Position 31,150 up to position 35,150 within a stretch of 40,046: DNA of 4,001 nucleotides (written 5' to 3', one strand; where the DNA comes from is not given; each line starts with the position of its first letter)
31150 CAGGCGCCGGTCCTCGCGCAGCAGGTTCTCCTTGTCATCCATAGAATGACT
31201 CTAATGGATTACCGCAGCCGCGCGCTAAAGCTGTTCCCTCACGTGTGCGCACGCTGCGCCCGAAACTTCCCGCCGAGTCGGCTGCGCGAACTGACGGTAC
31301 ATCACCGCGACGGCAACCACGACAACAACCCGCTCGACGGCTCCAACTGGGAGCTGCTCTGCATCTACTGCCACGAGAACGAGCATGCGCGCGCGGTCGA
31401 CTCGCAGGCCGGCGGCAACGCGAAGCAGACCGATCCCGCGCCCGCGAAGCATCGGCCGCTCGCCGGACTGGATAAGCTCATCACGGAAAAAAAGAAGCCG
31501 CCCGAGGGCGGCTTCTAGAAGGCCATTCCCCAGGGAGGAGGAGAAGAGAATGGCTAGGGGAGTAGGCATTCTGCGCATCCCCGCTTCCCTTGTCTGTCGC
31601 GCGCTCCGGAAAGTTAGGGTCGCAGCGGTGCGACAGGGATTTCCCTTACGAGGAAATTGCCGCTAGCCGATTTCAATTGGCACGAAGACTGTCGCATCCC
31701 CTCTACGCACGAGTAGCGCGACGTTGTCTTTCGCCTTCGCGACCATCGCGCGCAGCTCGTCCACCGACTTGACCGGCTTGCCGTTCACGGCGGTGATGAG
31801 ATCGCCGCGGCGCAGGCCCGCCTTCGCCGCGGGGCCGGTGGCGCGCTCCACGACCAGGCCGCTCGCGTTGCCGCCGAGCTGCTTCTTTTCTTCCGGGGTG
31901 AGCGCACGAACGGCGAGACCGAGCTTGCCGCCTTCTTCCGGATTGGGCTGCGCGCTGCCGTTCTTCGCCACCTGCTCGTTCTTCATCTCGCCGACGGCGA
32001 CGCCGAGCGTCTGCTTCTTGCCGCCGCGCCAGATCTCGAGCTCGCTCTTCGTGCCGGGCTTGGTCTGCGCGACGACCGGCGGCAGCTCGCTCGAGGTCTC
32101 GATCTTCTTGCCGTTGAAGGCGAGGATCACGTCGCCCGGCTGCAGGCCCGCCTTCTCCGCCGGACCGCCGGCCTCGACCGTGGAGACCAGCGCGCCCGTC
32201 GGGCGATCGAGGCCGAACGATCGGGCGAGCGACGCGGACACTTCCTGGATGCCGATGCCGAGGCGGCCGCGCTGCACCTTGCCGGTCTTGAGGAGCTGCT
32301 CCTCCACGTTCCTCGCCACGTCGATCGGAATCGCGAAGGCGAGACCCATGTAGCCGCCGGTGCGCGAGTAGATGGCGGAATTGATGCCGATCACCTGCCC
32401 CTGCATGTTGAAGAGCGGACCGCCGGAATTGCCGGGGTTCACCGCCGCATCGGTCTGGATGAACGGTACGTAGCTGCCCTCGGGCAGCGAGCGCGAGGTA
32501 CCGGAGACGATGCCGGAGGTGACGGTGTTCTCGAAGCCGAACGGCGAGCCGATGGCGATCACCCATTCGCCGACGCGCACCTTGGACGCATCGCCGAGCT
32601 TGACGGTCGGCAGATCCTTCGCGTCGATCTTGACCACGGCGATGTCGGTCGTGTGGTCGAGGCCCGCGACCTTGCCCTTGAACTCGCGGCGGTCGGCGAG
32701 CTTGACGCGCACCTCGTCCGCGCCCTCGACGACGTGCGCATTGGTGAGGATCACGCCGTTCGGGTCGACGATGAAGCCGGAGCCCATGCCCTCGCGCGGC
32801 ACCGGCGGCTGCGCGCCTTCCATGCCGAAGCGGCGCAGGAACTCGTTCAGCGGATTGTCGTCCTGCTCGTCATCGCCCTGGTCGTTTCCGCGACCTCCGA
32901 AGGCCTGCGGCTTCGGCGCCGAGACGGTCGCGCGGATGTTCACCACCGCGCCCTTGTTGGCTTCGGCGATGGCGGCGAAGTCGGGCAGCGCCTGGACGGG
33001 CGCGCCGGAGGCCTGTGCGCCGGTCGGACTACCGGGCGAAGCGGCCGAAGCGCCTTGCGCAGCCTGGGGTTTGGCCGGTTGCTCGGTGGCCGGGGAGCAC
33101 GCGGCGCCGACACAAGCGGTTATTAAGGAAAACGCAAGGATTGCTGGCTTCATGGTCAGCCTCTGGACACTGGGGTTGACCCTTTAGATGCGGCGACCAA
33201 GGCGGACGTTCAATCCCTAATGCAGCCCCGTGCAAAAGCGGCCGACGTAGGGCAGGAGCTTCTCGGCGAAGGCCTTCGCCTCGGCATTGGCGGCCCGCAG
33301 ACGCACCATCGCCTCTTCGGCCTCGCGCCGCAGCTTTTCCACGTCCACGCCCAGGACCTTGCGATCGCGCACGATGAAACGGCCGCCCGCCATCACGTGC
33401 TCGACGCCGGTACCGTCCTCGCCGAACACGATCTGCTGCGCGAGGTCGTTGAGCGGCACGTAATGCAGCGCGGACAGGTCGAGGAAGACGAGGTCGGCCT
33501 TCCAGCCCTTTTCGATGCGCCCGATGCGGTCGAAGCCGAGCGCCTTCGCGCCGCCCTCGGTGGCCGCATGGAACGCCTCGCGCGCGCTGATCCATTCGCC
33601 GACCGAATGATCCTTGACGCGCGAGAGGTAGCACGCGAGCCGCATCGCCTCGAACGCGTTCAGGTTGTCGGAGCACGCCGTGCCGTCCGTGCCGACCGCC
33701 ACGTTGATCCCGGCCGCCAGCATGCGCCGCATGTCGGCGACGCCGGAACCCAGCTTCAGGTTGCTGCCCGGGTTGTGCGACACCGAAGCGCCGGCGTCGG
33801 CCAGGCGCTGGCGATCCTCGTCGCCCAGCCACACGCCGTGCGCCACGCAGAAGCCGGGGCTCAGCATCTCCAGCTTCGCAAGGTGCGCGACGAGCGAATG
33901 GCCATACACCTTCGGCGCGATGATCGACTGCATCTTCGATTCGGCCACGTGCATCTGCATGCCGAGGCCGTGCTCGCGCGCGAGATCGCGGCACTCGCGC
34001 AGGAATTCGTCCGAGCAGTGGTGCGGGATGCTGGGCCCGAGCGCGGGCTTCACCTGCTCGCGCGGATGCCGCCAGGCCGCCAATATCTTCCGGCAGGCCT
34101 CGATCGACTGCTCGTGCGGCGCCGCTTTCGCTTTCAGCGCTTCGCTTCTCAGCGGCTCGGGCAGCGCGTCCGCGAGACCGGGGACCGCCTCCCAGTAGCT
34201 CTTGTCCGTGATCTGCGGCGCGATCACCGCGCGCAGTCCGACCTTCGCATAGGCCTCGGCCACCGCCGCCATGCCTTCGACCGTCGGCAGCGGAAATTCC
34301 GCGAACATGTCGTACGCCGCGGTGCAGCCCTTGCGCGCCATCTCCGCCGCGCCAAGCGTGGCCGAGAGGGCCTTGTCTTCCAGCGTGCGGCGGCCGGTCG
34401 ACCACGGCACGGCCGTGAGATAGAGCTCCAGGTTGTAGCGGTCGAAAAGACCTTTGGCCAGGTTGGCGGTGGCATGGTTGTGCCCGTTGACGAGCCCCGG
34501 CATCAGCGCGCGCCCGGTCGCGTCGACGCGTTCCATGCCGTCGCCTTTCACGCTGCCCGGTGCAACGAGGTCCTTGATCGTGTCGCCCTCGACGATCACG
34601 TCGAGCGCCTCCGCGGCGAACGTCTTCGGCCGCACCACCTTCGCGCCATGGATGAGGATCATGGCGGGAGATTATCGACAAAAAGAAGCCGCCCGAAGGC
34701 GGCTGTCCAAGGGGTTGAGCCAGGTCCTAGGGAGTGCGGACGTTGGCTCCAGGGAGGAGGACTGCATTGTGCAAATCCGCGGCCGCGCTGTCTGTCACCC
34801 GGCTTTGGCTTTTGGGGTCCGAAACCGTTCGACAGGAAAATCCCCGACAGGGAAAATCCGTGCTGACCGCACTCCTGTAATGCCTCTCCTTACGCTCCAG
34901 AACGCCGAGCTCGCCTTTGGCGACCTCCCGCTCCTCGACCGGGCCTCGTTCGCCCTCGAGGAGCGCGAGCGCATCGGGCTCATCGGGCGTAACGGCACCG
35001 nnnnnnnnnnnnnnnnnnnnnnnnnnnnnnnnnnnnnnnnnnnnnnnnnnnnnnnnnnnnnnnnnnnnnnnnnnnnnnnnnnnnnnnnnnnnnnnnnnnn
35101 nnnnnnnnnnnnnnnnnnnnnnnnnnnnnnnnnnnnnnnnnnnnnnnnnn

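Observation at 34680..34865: Second copy of the CU-rich element fills the amidohydrolase/uup divergent intergenic region, with a near-identical terminator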

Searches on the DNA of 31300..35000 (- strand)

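Call 5: search_rna_families(source=window, start=31300, end=35000, threshold=evalue, max_evalue=10, show_alignments=4)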
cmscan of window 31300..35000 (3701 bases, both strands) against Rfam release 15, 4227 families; matches with E-value up to 10: 9.
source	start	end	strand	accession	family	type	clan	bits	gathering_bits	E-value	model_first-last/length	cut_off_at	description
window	31489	31588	-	RF02344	ar14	Gene; sRNA;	-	34.8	58.8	0.00052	1-123/123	no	Alphaproteobacterial ar14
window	31488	31636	-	RF02356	BjrC1505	Gene; sRNA;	-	28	50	0.017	1-140/140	no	Alphaproteobacterial sRNA BjrC1505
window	31488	31570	-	RF01859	Phe_leader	Cis-reg; leader;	-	27.1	55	0.15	1-125/125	no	Phenylalanine leader peptide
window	31487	31547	-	RF02837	anti-hemB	Gene; sRNA;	-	25.6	49.5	0.005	1-81/81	no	Burkholderia RNA 7 (anti-hemB)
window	33129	33401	-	RF02205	WT1-AS_3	Gene; lncRNA;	-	23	55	3.8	1-245/245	no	WT1 antisense RNA conserved region 3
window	34681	34724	-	RF02270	nse_sRNA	Gene;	-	19.8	75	4.9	1-73/73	no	Neisseria sigma-E sRNA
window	31485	31574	+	RF00516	ylbH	Cis-reg; leader;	-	19.4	50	0.54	1-122/122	no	ylbH leader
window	31480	31547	-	RF00519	suhB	Gene; sRNA;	CL00108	18.2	41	2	1-77/77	no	Makes More Granules Regulator RNA (mmgR)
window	31489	31589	-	RF00106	RNAI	Gene; antisense;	-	16.7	47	9.4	1-102/102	no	RNAI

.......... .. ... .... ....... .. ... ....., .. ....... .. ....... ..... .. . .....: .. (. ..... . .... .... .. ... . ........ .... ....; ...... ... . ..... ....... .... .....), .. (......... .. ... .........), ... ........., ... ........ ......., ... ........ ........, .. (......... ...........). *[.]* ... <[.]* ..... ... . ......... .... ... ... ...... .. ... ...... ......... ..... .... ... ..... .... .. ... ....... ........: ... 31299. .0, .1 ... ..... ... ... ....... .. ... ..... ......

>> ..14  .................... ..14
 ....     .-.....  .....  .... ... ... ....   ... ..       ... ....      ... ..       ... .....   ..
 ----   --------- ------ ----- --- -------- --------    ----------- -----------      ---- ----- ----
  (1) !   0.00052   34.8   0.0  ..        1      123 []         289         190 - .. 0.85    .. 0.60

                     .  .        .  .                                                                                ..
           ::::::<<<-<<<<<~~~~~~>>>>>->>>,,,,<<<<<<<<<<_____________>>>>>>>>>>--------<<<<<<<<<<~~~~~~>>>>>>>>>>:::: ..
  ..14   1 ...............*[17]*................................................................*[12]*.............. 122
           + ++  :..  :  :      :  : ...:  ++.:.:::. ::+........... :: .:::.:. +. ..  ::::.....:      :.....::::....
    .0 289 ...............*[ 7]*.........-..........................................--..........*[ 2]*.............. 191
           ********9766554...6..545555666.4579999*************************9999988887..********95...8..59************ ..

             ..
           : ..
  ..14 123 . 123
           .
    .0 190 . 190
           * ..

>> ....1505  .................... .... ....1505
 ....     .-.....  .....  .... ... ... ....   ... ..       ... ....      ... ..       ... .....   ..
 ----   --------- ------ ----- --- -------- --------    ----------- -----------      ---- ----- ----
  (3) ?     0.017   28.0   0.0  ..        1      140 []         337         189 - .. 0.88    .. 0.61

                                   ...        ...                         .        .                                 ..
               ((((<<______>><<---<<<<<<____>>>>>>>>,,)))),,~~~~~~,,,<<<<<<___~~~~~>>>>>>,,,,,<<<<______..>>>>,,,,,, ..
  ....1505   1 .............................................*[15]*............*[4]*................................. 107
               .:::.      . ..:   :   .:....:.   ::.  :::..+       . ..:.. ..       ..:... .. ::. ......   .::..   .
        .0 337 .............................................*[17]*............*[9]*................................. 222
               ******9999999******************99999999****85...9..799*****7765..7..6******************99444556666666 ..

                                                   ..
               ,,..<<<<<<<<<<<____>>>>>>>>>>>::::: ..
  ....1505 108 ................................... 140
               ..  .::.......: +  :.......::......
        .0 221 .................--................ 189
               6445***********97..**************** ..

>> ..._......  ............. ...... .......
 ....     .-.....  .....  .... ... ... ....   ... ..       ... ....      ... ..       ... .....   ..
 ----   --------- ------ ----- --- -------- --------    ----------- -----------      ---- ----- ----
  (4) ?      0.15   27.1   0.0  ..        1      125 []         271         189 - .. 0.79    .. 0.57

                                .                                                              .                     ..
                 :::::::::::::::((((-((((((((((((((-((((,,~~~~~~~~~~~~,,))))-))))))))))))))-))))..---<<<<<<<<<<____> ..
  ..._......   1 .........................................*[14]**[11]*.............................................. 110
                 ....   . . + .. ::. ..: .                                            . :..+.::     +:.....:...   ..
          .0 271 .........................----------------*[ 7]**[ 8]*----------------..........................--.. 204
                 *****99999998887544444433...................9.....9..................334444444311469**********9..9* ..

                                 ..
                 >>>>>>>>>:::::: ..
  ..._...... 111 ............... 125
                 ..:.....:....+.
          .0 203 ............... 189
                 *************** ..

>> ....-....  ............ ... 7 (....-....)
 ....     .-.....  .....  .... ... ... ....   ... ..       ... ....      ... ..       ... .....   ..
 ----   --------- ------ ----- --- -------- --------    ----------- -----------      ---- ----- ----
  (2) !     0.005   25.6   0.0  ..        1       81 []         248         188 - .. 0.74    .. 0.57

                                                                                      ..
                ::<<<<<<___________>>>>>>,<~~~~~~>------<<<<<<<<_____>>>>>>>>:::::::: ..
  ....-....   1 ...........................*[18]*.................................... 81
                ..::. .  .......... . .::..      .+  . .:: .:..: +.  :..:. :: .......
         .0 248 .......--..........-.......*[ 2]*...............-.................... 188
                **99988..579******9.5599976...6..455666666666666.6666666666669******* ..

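Call 37: search_rna_families(sources=[L137, L114, L069, L068, L160, L166, L121, L080, L159, L142, L126, L079, L117, L105, L145, L102, L107, L086, L099, L047], threshold=gathering)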
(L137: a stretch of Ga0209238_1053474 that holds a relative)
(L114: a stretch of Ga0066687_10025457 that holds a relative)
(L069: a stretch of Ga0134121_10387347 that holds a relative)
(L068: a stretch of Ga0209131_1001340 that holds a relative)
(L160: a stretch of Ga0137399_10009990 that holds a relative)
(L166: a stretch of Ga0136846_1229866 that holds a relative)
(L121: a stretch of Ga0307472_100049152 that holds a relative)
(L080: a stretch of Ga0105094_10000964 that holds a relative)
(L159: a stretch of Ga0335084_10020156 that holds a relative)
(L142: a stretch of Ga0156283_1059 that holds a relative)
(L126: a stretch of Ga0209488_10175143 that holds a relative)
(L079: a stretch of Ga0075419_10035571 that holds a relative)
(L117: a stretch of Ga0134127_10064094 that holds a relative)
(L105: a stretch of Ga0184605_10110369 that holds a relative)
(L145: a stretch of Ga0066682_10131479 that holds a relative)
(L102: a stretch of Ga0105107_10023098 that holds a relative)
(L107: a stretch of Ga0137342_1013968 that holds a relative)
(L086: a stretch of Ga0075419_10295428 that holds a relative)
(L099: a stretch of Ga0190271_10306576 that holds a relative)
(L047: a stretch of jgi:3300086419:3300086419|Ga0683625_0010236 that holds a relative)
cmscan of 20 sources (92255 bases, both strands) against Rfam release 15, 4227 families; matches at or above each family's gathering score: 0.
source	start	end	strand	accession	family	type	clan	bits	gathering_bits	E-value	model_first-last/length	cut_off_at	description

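Call 72: build_rna_model(alignment_id=A4)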
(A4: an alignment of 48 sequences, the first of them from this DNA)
Model R1 built from alignment A4 (48 sequences, 96 columns); structure: RNAalifold consensus.
model positions 84; base pairs 16; branch points 1; effective number of sequences 2.5; information 0.676 bits per position. Calibrated on 0.2 Mb of random sequence (short: E-values are rough).
structure used (alignment columns):
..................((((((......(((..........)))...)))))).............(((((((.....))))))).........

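Call 73: search_with_rna_model(model_id=R1, source=window, filters=off, max_evalue=10, show_alignments=2)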
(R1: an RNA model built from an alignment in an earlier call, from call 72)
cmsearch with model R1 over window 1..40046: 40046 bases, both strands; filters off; matches with E-value up to 10: 22.
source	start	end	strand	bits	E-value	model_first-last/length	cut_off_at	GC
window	34678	34762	-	73.2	6.1e-17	1-84/84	no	0.64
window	31487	31569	-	68.2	1.1e-15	1-84/84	no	0.57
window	31492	31513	+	16.3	0.017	54-75/84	no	0.73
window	34683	34704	+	13.1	0.11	54-75/84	no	0.68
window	19663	19726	+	11.8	0.23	1-84/84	no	0.56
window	32473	32488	+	11.6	0.27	59-74/84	no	0.81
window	22227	22283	+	9.1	1.2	15-75/84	no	0.67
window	28388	28484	+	8.7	1.4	1-84/84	no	0.63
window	39225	39294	-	8.5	1.6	1-84/84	no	0.7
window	1088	1160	-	8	2.1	1-84/84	no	0.7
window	24253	24317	+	8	2.1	1-84/84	no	0.74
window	13950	13981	+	8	2.2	47-75/84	no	0.84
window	39778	39845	-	7.6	2.8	1-84/84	no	0.72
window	3706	3717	+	7.4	3.2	61-72/84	no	0.92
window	31819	31892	+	6.8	4.3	1-84/84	no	0.73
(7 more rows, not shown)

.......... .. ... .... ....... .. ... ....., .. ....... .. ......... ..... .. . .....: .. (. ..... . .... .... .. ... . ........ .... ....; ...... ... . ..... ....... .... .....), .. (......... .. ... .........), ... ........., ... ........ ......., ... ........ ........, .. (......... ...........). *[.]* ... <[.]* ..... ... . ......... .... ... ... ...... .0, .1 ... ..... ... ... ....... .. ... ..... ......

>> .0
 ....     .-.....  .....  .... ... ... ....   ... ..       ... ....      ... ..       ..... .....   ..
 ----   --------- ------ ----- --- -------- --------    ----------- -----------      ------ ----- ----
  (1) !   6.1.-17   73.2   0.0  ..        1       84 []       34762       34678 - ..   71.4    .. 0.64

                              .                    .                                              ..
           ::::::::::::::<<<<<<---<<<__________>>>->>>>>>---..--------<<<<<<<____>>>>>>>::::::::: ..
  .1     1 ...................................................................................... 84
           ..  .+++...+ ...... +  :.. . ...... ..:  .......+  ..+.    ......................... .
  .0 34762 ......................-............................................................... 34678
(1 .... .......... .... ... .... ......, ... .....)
